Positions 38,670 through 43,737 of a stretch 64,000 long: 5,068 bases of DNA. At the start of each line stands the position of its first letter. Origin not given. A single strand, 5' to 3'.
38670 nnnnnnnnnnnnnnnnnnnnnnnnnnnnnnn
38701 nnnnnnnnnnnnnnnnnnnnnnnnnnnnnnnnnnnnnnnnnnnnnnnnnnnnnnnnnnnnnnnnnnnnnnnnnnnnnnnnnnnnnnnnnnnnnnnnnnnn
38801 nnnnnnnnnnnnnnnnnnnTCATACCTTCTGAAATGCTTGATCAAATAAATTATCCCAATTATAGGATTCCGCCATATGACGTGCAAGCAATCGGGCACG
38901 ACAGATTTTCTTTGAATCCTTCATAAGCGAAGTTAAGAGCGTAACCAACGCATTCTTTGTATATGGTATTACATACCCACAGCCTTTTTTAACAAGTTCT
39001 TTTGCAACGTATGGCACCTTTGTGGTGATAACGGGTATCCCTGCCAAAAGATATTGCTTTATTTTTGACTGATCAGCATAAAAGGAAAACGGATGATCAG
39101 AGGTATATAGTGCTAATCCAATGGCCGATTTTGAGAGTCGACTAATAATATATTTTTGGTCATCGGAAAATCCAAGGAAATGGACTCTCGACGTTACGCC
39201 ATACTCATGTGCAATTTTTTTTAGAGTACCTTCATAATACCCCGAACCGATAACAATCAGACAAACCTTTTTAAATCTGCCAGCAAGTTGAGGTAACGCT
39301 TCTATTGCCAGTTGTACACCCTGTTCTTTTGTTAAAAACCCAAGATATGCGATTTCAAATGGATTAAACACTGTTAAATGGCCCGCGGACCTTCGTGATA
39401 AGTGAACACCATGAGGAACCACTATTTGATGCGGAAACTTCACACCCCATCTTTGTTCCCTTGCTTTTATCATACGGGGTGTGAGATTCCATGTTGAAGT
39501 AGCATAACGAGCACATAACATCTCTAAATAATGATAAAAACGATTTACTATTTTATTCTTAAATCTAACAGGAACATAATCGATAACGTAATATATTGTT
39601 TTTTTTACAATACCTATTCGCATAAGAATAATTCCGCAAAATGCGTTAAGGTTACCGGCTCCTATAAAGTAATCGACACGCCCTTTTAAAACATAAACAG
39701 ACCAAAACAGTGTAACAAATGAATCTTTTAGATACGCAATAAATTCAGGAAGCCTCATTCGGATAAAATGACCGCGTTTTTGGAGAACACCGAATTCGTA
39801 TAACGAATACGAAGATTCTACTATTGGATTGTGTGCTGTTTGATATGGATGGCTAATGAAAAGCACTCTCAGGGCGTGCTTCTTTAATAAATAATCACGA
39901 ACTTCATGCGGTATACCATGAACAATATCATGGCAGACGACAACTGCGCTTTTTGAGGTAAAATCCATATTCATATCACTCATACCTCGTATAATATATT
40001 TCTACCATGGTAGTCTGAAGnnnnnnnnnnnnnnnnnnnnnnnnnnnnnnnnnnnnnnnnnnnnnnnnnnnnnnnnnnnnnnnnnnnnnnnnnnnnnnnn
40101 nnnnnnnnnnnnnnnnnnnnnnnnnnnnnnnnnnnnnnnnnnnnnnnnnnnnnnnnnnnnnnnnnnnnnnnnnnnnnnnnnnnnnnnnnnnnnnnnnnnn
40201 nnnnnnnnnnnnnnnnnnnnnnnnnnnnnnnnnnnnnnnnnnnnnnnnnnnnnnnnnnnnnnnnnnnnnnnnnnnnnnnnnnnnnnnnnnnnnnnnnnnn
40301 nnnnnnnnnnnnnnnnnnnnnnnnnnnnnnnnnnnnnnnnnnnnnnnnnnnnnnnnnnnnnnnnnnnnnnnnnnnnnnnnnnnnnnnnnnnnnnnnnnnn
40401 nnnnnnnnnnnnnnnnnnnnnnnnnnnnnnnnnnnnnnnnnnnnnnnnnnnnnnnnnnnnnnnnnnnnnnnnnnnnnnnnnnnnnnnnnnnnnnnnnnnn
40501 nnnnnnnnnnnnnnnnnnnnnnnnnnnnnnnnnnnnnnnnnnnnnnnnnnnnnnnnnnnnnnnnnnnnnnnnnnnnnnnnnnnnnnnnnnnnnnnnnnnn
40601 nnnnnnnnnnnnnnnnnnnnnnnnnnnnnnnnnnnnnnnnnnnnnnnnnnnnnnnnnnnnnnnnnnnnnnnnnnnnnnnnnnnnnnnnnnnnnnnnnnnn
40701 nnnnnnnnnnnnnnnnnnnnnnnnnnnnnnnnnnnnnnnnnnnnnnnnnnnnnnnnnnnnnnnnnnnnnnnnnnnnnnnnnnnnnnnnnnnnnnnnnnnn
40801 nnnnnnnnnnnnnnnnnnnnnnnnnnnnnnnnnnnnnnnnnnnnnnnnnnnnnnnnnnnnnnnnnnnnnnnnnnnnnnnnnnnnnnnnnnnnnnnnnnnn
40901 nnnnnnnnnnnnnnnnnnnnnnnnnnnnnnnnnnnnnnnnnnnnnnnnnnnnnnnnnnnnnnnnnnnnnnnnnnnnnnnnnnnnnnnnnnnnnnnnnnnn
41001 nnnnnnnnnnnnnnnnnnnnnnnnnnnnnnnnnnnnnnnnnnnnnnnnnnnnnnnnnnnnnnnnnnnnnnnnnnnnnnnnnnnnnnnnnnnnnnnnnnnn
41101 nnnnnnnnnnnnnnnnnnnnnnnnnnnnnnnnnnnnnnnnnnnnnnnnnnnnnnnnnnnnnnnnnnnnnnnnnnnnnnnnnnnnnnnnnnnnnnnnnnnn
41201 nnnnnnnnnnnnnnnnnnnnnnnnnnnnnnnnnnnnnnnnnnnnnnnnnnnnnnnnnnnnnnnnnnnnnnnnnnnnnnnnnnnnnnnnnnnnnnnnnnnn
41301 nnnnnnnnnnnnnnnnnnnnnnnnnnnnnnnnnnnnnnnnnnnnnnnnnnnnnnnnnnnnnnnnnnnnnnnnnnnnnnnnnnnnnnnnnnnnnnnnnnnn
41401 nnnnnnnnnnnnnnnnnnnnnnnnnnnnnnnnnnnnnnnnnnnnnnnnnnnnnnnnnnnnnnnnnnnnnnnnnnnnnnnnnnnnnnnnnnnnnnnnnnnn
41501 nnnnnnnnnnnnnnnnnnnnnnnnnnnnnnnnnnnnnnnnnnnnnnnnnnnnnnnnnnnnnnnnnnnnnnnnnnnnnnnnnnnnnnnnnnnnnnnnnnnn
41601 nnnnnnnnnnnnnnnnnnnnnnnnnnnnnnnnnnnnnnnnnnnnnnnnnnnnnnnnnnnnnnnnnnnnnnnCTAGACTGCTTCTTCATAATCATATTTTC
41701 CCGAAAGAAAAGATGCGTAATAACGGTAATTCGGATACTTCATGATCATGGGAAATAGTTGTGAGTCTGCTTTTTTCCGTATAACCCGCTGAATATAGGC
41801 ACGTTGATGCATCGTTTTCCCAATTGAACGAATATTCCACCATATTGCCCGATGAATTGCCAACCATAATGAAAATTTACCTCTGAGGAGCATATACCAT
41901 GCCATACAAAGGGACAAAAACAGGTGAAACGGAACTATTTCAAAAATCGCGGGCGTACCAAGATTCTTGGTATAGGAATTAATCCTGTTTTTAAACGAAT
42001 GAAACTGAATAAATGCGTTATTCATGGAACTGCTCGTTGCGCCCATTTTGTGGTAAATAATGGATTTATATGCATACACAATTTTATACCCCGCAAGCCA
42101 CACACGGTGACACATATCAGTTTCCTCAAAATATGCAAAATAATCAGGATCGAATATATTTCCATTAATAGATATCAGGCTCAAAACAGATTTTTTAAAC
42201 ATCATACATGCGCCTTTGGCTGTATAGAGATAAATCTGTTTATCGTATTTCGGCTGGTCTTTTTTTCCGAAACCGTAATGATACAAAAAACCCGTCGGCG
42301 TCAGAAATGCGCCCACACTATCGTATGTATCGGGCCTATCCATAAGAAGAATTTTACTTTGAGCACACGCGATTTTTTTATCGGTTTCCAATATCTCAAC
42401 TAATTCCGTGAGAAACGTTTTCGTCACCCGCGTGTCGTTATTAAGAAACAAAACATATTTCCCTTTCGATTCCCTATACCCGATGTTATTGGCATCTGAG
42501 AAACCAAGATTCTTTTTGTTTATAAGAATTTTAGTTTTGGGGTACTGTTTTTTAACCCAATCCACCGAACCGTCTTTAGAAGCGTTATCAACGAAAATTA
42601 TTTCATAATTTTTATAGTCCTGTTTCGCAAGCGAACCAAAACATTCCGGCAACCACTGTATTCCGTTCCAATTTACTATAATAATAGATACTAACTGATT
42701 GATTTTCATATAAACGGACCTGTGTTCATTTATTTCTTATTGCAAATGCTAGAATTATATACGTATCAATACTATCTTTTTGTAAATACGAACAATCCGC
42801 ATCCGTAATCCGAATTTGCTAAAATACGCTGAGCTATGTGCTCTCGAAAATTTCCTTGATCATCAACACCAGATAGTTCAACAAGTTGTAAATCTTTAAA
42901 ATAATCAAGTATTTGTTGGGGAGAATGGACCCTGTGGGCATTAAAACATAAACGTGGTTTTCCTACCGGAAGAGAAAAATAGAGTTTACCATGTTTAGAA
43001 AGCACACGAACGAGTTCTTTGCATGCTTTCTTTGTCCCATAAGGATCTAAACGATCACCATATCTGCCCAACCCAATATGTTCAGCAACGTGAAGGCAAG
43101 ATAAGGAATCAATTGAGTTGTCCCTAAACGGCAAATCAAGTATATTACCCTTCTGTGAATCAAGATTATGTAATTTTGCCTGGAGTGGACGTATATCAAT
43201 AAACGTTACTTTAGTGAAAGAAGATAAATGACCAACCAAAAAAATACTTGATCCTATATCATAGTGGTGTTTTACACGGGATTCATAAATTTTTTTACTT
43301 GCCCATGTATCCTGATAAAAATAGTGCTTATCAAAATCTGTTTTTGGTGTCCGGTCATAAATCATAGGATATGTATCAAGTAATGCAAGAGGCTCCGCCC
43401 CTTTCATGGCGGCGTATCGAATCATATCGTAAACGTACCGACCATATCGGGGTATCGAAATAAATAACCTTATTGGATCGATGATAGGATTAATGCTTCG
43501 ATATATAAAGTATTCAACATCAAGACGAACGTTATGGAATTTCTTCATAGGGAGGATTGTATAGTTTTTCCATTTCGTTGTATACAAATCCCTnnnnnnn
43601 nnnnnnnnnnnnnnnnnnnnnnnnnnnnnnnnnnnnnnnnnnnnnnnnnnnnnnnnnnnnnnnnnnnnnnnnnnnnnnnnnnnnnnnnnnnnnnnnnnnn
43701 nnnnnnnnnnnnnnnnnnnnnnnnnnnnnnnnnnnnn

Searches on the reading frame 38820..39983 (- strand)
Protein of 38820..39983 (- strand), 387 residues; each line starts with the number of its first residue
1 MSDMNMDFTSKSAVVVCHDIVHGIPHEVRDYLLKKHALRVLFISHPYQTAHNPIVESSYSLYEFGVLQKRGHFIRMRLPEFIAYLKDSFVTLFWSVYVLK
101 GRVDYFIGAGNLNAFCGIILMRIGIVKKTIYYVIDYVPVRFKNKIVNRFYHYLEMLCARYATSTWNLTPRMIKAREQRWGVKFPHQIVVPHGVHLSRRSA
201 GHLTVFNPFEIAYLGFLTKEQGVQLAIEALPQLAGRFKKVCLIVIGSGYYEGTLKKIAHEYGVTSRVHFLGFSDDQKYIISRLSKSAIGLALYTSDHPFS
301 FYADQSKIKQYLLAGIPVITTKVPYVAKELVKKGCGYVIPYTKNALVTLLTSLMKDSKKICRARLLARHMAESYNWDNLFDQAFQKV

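Call 69: search_protein_families(library=pfam, proteins=[window:38820-39983:-], max_evalue=0.001)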
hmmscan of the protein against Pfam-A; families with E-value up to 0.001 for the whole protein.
window:38820-39983:- (387 aa): 2 families
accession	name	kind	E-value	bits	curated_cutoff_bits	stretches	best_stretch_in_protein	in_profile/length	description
PF00534.26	Glycos_transf_1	-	2.7e-16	60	26.4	1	208-359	15-161/172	Glycosyl transferases group 1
PF13692.12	Glyco_trans_1_4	-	3.1e-13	50.6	27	1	210-356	3-142/142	Glycosyl transferases group 1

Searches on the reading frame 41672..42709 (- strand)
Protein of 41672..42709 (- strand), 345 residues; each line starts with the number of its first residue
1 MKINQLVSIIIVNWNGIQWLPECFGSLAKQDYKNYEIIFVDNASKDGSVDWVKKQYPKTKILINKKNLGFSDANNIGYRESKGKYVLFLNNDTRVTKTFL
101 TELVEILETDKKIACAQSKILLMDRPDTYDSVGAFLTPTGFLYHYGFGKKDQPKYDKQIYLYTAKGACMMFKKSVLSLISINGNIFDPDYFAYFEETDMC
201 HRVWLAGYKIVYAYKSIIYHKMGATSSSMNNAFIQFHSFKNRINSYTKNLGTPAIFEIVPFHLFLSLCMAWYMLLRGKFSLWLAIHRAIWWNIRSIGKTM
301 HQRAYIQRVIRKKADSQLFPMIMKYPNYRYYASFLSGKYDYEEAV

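Call 69: search_protein_families(library=pfam, proteins=[window:41672-42709:-], max_evalue=0.001)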
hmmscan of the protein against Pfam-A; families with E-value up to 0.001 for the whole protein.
window:41672-42709:- (345 aa): 4 families
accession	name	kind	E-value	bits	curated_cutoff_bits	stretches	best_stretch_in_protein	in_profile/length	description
PF00535.33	Glycos_transf_2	-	1.2e-27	97.4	23.3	1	8-143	1-132/168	Glycosyl transferase family 2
PF13641.12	Glyco_tranf_2_3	-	9.6e-17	62.2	27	1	7-225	3-216/230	Glycosyltransferase like family 2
PF13632.12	Glyco_trans_2_3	-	7.1e-10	39.5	27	1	85-290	1-185/198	Glycosyl transferase family group 2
PF13712.12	Glyco_tranf_2_5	-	0.00028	21.1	27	1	70-223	41-192/210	Glycosyltransferase like family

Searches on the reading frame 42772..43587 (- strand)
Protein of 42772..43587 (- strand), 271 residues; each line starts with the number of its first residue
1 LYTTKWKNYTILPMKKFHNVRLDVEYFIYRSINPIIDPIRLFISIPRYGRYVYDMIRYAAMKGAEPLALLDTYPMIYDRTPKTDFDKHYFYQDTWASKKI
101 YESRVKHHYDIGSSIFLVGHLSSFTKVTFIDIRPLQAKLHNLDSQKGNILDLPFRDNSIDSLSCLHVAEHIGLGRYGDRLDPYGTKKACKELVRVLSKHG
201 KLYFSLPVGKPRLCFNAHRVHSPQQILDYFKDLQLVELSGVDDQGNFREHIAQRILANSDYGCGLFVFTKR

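Call 69: search_protein_families(library=pfam, proteins=[window:42772-43587:-], max_evalue=0.001)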
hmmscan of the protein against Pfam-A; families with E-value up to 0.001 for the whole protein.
window:42772-43587:- (271 aa): 2 families
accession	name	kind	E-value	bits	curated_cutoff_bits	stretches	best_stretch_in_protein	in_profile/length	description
PF03269.20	DUF268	-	9.9e-11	42.2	25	1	159-225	63-129/176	Caenorhabditis protein of unknown function, DUF268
PF08241.18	Methyltransf_11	-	2e-07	32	21.2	1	125-204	19-95/95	Methyltransferase domain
